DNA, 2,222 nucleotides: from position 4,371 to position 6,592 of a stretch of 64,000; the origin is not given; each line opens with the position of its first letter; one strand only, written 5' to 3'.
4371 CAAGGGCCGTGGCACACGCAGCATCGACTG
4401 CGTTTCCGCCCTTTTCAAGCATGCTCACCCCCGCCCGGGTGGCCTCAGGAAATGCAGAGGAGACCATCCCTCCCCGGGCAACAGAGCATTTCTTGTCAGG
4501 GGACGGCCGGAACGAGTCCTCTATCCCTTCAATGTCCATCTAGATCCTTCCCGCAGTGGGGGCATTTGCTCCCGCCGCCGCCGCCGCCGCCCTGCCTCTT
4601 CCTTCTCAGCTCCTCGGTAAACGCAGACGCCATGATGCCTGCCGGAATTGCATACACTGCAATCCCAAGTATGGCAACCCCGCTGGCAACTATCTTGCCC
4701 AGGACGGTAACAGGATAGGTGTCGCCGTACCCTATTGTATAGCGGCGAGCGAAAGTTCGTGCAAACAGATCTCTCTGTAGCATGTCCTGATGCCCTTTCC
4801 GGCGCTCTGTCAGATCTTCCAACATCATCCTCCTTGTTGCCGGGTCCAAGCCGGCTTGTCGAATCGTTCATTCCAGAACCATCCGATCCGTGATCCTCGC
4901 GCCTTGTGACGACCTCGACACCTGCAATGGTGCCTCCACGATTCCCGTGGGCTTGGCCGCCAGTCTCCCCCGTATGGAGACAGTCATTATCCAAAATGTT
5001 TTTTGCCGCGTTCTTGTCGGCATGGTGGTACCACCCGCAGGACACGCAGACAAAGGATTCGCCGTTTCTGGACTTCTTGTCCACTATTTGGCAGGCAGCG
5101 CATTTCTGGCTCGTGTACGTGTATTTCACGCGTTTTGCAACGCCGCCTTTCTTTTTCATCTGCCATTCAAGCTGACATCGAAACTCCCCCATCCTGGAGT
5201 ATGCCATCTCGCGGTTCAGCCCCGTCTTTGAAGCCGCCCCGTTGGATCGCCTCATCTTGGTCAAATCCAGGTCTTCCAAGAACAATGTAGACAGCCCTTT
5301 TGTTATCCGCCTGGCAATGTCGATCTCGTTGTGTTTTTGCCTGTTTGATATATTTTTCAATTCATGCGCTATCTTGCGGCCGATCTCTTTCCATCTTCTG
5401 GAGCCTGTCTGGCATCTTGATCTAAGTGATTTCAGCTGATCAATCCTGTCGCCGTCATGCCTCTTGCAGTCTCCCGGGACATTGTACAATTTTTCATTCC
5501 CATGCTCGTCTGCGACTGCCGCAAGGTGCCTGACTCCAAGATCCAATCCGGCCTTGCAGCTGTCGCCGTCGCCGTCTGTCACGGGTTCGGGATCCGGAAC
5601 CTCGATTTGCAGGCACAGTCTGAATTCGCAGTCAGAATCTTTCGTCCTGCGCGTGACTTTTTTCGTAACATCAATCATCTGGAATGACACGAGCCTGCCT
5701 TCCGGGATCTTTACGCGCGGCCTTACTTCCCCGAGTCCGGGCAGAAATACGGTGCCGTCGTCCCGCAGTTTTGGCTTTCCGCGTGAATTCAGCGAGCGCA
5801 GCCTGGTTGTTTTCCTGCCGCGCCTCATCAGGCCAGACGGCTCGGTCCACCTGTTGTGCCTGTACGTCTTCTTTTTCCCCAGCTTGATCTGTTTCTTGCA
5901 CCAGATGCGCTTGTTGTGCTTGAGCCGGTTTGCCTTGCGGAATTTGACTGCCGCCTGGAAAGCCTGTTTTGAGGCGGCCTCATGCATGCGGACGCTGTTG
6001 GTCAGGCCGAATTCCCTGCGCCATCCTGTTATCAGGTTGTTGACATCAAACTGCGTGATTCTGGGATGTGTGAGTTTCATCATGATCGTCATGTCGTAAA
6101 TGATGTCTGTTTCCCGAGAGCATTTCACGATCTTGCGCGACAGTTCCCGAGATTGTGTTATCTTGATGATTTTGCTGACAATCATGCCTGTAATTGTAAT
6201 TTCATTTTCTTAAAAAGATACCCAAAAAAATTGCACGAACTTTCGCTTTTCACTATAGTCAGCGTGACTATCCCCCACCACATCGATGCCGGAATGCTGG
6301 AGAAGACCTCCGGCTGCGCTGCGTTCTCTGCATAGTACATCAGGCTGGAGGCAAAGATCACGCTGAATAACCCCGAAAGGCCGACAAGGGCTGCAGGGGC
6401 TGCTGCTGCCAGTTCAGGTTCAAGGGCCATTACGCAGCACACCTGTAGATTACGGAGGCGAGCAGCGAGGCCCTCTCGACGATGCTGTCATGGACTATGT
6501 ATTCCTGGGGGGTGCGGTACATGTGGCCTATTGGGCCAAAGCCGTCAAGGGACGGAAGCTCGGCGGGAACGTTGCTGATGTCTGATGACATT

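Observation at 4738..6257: TnpB-only element with 25-bp inverted ends and TA at both junctions, inserted in the K+ selectivity filter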

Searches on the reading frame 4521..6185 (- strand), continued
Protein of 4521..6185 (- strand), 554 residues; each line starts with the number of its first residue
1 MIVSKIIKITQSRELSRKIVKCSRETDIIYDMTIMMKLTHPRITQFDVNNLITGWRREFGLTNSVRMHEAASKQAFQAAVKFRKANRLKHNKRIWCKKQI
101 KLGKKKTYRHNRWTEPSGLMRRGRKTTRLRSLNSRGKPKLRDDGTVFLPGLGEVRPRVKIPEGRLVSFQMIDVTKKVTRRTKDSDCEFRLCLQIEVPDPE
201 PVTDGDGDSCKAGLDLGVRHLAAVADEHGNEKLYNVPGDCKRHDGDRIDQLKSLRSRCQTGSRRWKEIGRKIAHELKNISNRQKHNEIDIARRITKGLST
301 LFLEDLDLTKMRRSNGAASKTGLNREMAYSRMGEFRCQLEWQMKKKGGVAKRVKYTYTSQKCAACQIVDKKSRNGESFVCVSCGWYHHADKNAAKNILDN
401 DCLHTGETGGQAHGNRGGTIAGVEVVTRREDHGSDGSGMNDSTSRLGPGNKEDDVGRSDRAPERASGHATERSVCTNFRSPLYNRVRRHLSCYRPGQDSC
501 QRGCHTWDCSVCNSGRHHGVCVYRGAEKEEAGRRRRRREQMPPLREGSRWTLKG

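Call 76: search_solved_structures(query=A2, max_evalue=0.001)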
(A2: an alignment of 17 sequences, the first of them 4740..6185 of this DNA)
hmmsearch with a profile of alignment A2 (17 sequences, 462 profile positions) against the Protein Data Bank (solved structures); distinct sequences matched with E-value up to 0.001: 29.
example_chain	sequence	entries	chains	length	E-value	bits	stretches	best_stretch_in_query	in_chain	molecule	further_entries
9yyg_A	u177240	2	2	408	2.2e-25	92.6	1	142-397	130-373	AI-designed RNA-guided nuclease | AI-generated RNA-guided nuclease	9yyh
9b0l_P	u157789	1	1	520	1.9e-19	73.1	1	169-396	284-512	TnpB-like protein L79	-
9j09_A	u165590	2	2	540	2.9e-18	69.2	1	133-395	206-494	Transposase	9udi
8bf8_A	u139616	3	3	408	4.4e-18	68.6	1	142-397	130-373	RNA-guided DNA endonuclease TnpB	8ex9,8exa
8h1j_A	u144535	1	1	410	4.5e-18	68.5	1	142-397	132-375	RNA-guided DNA endonuclease TnpB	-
9nzq_A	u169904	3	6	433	8.4e-14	54.5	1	187-396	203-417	Cas12f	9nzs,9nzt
9nzp_A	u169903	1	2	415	2.8e-13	52.7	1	164-395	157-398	IS200/IS605 family element transposase accessory protein TnpB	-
8j1j_A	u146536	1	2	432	8.2e-13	51.2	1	198-394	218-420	Transposase IS605 OrfB C-terminal domain-containing protein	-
8j3r_A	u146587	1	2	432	1.1e-12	50.8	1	199-394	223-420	Transposase IS605 OrfB C-terminal domain-containing protein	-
23vu_A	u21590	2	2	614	1.2e-12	50.7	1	263-395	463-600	UnCas12m4a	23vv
8j12_A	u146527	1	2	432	2e-12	49.9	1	198-394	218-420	Transposase IS605 OrfB C-terminal domain-containing protein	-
7wju_A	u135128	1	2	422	2.7e-11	46.2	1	204-394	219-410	OrfB_Zn_ribbon domain-containing protein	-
8dzj_A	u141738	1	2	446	3.1e-11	46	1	204-394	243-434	OrfB_Zn_ribbon domain-containing protein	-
8hr5_A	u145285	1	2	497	2.1e-10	43.3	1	183-396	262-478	Transposase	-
7odf_A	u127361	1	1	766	2.4e-09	39.8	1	340-405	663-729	Cas_phi3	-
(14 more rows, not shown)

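Call 77: search_protein_families(library=ncbifam, proteins=[window:4740-6185:-], max_evalue=0.01)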
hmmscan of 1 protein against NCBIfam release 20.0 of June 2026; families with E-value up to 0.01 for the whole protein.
window:4740-6185:- (482 aa): 5 families
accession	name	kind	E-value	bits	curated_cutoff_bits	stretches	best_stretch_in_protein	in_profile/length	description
NF040570.1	guided_TnpB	subfamily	2.3e-33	116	100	1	73-398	71-387/389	RNA-guided endonuclease TnpB family protein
NF038280.1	IS607_TnpB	exception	1.3e-27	96.8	350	1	136-404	131-390/431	IS607 family element RNA-guided endonuclease TnpB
NF038281.1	IS200_TnpB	exception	3.9e-17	62.4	425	1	163-399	138-357/360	IS200/IS605 family element RNA-guided endonuclease TnpB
NF038192.1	V_cas_c2c8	exception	1.2e-11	44.4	350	1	97-371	298-456/457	type V CRISPR-associated protein C2c8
NF049972.1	CRISPR_Cas12f2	exception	1.3e-09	37.4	450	1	212-397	329-515/524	type V CRISPR-associated effector Cas12f2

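Call 79: find_encoding_contigs(protein=P0059, flank=3000, max_places=10)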
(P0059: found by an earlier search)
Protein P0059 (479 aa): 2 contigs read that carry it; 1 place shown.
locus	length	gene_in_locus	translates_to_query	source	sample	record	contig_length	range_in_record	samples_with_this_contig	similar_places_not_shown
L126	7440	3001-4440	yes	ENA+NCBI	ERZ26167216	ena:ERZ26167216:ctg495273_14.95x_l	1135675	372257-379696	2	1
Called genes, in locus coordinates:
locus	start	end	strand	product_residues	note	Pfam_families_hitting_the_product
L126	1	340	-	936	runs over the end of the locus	-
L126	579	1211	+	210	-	-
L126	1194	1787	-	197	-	-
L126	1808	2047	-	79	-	PF01037:AsnC_trans_reg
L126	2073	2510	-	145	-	PF01878:EVE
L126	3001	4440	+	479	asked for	PF01385:OrfB_IS605, PF07282:Cas12f1-like_TNB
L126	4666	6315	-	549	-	PF03484:B5, PF17759:tRNA_synthFbeta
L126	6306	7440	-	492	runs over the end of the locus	PF01409:tRNA-synt_2d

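Call 87: search_protein_representatives(protein=window:4740-6185:-)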
Query: 482 residues. Proteins with E-value up to 0.001 (for the whole library): 5370; up to 1e-10: 575; up to 1e-30: 25. The best 150 are listed.
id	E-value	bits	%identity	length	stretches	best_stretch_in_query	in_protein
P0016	1.5e-118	412.9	45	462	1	1-470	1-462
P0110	9.5e-118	410.2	47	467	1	2-464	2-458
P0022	7.1e-90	318.3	57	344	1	137-424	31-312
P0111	6.6e-80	285.5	84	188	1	334-482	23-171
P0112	4.2e-67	243.3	87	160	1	233-357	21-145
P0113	4.3e-59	216.8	84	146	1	360-481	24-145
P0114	1.0e-58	215.6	39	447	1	4-400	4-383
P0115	1.5e-57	211.8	95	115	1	1-110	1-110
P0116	3.8e-57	210.4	72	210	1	47-184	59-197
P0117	1.2e-55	205.5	44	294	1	22-257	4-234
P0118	1.1e-50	189.1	41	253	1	2-248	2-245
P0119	2.7e-50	187.9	35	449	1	1-397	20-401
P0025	4.3e-47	177.3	88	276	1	386-482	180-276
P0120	8.1e-45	169.8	35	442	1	12-397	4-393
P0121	9.4e-45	169.6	78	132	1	170-279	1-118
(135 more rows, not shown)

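Call 88: find_related_loci(query=A2, collection=viral_contigs, flank=4000)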
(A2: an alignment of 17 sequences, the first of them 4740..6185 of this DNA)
Query A2 (482 aa) in viral_contigs; peptide patterns used: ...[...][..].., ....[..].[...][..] (x = any residue, [..] = any of these).
72 stretches matched a pattern, but none encodes a relative of the query by tblastn (E <= 1e-3).

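Call 91: search_solved_structures(query=window:4740-6185:-, max_evalue=1e-8, show_alignments=3)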
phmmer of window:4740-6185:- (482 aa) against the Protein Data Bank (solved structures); distinct sequences matched with E-value up to 1e-8: 3.
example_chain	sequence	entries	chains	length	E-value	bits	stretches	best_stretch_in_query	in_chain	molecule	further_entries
9yyg_A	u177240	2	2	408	2.6e-16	62.5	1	148-408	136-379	AI-designed RNA-guided nuclease | AI-generated RNA-guided nuclease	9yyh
9j09_A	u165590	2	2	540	2.9e-10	42.6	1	203-398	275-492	Transposase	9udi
9b0l_P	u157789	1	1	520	3.1e-10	42.5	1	177-398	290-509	TnpB-like protein L79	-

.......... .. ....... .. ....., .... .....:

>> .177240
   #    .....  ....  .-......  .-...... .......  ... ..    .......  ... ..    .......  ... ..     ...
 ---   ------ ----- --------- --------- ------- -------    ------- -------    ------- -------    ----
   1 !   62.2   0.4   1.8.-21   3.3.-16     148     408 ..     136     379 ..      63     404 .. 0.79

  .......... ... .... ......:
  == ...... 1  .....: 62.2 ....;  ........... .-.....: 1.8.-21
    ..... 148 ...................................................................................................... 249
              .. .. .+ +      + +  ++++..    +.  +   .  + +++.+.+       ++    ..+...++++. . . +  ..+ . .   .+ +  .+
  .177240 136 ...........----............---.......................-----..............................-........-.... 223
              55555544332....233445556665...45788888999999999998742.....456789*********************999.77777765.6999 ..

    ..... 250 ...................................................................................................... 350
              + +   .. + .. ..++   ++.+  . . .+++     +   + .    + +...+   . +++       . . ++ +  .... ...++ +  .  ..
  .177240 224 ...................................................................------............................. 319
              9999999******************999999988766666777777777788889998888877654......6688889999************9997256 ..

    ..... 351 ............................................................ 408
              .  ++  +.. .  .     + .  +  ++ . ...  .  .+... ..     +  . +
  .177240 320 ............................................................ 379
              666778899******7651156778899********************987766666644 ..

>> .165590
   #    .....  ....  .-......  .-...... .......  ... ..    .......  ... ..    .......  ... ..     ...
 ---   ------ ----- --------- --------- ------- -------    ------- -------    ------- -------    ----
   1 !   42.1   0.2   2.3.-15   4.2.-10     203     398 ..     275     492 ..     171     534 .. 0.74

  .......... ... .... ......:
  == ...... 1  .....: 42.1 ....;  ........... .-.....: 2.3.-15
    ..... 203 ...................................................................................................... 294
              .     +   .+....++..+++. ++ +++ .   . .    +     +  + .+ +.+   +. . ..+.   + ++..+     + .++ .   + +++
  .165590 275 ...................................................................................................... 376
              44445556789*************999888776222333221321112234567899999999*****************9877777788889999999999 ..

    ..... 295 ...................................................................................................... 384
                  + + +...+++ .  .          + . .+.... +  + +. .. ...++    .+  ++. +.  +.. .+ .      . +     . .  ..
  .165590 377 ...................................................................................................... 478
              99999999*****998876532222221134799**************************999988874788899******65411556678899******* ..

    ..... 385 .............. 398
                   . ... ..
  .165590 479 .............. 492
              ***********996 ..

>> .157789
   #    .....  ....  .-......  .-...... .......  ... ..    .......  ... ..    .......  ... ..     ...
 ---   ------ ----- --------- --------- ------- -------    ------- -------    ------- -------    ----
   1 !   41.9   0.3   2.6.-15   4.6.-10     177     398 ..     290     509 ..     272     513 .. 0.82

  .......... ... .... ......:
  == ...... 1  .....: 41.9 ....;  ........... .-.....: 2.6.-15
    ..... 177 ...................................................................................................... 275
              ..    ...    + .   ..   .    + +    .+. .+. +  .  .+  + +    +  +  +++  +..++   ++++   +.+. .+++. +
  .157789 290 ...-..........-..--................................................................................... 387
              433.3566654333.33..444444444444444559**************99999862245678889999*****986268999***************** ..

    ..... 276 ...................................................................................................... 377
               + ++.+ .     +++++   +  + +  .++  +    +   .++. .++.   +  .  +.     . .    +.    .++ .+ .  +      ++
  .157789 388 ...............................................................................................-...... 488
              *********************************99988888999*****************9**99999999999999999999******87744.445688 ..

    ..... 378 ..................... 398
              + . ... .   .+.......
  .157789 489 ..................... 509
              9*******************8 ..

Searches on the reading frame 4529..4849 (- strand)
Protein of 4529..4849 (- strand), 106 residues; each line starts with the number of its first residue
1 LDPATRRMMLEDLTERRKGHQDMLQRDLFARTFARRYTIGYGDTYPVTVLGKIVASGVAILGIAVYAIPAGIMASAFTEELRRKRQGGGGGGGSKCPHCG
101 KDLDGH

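Call 5: search_protein_families(library=pfam, proteins=[window:4529-4849:-], max_evalue=0.01)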
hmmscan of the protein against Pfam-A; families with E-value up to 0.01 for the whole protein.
window:4529-4849:- (106 aa): 3 families
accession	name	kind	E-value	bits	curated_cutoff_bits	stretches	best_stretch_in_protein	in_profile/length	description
PF07885.22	Ion_trans_2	-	1.1e-07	32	22.5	1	38-78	38-78/79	Ion channel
PF00520.37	Ion_trans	-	0.00098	18.8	25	1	33-83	182-239/241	Ion transport protein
PF24460.1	DUF7575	-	0.0018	18.1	28.5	1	92-104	2-14/28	Domain of unknown function (DUF7575)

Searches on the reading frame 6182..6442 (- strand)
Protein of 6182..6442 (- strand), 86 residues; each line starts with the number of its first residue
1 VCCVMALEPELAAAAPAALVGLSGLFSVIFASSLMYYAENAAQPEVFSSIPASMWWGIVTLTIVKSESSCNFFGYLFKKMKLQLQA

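Call 5: search_protein_families(library=pfam, proteins=[window:6182-6442:-], max_evalue=0.01)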
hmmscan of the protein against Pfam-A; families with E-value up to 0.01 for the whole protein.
window:6182-6442:- (86 aa): 1 family
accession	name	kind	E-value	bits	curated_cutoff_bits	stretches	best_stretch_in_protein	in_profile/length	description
PF00520.37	Ion_trans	-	0.0078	15.9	25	1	22-64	135-188/241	Ion transport protein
